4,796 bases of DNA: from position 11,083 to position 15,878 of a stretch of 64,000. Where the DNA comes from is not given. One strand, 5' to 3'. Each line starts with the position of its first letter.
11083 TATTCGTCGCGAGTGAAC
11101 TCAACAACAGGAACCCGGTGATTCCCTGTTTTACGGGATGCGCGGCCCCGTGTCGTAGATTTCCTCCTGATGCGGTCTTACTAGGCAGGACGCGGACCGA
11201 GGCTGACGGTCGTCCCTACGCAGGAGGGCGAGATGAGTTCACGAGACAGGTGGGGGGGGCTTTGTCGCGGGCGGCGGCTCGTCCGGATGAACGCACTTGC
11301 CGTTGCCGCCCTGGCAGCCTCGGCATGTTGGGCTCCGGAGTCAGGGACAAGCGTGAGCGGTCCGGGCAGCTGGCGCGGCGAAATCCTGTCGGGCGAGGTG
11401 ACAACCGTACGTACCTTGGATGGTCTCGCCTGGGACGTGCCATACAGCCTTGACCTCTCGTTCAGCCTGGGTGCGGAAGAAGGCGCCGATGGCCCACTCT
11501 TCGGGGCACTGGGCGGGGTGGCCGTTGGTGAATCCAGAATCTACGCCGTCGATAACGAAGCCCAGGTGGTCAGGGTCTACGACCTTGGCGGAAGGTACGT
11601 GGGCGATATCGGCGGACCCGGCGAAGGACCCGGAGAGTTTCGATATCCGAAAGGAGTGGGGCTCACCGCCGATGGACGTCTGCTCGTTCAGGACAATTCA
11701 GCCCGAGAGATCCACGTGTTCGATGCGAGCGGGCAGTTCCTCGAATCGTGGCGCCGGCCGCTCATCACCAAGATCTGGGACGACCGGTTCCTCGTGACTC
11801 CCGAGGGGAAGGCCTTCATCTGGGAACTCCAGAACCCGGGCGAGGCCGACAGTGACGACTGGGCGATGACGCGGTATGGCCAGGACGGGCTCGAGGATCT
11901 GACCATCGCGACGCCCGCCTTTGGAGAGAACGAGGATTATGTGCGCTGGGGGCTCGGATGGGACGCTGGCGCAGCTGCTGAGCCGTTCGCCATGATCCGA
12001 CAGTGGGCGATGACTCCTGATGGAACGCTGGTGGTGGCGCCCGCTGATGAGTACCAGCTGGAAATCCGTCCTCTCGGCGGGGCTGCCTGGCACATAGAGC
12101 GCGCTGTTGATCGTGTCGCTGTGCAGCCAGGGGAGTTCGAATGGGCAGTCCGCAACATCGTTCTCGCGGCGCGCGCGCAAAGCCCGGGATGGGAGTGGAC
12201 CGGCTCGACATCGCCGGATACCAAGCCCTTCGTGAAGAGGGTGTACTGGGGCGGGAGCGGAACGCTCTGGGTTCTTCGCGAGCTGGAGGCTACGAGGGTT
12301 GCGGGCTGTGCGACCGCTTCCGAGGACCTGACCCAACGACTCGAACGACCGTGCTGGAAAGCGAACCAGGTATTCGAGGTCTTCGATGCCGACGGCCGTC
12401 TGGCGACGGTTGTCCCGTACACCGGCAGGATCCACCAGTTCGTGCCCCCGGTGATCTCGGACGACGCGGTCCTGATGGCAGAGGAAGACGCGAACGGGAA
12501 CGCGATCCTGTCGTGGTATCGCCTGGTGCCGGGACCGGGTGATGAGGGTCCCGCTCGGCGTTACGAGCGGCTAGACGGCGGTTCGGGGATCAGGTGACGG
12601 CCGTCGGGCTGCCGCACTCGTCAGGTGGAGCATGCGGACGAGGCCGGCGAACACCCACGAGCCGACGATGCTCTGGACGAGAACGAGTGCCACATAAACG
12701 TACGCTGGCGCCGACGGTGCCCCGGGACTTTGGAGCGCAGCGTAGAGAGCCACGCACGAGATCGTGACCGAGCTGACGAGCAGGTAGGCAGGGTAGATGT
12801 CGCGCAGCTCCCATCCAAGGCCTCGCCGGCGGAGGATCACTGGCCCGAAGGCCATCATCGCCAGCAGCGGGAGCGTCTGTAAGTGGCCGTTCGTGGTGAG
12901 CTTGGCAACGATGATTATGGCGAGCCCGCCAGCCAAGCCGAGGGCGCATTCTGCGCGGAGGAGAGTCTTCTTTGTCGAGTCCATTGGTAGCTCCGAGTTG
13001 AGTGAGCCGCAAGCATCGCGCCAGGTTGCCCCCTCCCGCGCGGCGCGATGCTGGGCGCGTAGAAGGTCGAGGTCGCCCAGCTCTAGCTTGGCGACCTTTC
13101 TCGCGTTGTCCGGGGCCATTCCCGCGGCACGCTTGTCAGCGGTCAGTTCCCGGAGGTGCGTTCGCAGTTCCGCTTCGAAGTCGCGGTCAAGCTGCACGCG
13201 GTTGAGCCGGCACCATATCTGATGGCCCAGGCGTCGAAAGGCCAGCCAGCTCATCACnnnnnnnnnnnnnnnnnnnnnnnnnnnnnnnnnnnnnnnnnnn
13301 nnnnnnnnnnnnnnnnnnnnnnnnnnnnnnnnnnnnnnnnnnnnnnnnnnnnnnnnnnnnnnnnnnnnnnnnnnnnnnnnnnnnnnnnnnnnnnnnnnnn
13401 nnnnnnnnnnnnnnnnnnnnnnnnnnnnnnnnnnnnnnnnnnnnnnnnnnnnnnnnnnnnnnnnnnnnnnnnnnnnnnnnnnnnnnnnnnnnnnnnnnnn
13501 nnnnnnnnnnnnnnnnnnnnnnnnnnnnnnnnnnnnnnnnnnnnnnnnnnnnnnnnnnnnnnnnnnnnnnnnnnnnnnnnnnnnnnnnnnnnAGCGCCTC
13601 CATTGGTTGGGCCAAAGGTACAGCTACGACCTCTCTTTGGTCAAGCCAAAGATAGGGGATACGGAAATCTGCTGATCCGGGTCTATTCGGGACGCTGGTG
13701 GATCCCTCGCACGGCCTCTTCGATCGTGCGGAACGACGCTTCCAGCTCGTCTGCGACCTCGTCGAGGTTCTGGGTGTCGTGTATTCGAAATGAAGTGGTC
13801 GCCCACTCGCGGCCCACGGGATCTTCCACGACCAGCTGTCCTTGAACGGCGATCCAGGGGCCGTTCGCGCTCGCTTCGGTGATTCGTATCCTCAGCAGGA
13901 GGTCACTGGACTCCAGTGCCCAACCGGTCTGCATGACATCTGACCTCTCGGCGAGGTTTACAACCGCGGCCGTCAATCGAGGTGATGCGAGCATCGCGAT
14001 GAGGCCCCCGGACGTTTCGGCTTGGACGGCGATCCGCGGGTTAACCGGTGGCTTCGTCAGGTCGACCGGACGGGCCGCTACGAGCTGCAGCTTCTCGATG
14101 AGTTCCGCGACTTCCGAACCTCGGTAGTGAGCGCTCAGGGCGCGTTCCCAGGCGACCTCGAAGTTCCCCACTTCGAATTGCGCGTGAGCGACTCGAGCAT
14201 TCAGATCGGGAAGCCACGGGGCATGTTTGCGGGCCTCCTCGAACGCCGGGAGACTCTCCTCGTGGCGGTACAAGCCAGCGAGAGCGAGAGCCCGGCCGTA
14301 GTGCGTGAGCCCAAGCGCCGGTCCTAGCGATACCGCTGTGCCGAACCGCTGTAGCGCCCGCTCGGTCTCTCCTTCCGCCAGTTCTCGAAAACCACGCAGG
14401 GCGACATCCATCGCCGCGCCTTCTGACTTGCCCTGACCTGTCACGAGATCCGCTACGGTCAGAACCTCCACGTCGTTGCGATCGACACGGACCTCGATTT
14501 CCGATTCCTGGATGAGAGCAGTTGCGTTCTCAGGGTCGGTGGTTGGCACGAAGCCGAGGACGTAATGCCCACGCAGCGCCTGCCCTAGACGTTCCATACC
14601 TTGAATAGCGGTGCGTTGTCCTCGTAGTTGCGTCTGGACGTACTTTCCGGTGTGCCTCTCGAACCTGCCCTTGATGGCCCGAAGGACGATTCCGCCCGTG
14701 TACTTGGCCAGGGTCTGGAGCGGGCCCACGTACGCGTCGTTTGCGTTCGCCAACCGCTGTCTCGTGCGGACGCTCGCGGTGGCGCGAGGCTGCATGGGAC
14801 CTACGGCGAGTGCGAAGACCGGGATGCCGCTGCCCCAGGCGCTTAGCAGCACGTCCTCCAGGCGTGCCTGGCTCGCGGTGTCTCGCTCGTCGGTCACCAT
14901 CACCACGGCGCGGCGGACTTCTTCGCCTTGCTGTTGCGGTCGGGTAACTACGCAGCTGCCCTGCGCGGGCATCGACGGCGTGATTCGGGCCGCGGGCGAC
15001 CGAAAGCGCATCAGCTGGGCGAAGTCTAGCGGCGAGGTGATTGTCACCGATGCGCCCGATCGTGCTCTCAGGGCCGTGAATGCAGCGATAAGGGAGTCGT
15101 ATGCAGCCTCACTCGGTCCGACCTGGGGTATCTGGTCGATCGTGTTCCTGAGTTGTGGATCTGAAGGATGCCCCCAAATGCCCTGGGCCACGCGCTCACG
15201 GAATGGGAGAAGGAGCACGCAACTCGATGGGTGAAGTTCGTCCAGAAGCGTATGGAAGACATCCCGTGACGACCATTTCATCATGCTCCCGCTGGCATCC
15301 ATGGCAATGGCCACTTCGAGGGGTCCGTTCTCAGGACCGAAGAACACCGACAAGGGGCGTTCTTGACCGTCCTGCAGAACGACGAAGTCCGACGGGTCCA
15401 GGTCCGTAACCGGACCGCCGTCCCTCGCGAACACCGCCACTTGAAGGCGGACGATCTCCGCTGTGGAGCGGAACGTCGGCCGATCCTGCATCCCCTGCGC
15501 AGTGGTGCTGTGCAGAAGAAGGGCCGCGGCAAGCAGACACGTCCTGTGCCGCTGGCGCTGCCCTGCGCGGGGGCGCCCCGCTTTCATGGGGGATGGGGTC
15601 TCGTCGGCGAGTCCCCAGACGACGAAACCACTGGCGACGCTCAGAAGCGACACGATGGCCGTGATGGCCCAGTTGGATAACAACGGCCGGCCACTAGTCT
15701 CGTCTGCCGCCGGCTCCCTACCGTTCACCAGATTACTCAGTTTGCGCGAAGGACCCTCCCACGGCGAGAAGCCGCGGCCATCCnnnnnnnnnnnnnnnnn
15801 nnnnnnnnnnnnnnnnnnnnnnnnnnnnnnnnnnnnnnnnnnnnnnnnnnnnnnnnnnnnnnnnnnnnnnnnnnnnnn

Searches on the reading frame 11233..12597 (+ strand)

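Call 34: search_protein_families(library=pfam, proteins=[window:11233-12597:+], max_evalue=0.001)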
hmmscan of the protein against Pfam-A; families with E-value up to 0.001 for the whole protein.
window:11233-12597:+ (454 aa): 1 family
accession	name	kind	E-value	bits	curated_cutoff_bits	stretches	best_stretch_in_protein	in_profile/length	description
PF17170.10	DUF5128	-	1.5e-08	34.7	22.9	1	88-184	41-135/321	6-bladed beta-propeller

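Call 60: search_protein_families(library=ncbifam, proteins=[window:11233-12597:+], max_evalue=0.01)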
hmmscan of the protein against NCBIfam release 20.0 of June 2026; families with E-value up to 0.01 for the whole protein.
window:11233-12597:+ (454 aa): 1 family
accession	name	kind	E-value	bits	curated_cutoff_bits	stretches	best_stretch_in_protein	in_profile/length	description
NF035926.1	scyF_NHL_VPEP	equivalog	2.1e-08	33.7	350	1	88-171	150-234/376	scytonemin biosynthesis PEP-CTERM protein ScyF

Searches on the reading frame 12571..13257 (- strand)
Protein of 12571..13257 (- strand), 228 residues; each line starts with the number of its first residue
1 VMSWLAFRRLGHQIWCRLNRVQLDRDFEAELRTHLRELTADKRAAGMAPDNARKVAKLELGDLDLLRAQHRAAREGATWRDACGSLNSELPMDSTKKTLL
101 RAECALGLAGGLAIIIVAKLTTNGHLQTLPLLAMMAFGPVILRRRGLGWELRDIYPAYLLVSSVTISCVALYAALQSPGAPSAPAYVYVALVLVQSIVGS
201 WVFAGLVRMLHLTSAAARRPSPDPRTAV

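Call 34: search_protein_families(library=pfam, proteins=[window:12571-13257:-], max_evalue=0.001)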
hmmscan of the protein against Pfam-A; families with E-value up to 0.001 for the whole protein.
window:12571-13257:- (228 aa): 0 families

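Call 60: search_protein_families(library=ncbifam, proteins=[window:12571-13257:-], max_evalue=0.01)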
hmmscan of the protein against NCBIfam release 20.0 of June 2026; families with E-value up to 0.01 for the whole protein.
window:12571-13257:- (228 aa): 2 families
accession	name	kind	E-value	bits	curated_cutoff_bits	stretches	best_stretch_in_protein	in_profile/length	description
NF038403.1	perm_prefix_1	domain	4.1e-11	42.5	30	1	18-70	5-58/59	permease prefix domain 1-containing protein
TIGR03920.1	T7SS_EccD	equivalog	0.0048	15.8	94.95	1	43-216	52-230/455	type VII secretion integral membrane protein EccD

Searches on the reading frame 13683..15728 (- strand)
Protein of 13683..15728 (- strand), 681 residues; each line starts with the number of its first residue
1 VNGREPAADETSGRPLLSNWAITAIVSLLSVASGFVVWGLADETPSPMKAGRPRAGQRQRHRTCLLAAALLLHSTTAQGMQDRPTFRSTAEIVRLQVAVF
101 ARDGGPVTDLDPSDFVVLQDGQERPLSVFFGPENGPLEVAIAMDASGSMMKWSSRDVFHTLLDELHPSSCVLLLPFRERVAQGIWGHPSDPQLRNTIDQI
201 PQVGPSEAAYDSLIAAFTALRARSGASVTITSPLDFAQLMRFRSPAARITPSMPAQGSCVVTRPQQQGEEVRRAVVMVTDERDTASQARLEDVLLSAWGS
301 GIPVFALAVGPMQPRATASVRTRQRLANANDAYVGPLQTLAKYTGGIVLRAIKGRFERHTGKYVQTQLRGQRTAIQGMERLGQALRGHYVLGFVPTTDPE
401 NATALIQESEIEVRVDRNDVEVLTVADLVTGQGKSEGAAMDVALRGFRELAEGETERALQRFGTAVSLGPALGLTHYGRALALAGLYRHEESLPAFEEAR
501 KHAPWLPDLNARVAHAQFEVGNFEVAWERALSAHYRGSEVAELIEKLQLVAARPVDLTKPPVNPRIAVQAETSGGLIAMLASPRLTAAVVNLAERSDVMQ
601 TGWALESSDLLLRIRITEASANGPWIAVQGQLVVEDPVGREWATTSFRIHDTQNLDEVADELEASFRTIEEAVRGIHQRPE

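Call 34: search_protein_families(library=pfam, proteins=[window:13683-15728:-], max_evalue=0.001)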
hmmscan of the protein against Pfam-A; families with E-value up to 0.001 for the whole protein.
window:13683-15728:- (681 aa): 0 families

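Call 60: search_protein_families(library=ncbifam, proteins=[window:13683-15728:-], max_evalue=0.01)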
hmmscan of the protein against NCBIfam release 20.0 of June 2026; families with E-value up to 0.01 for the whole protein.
window:13683-15728:- (681 aa): 1 family
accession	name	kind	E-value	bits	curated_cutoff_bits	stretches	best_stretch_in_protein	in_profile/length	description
TIGR03436.1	acidobact_VWFA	subfamily_domain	6.9e-19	68.5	81.25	1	84-422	1-315/324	VWA domain-containing protein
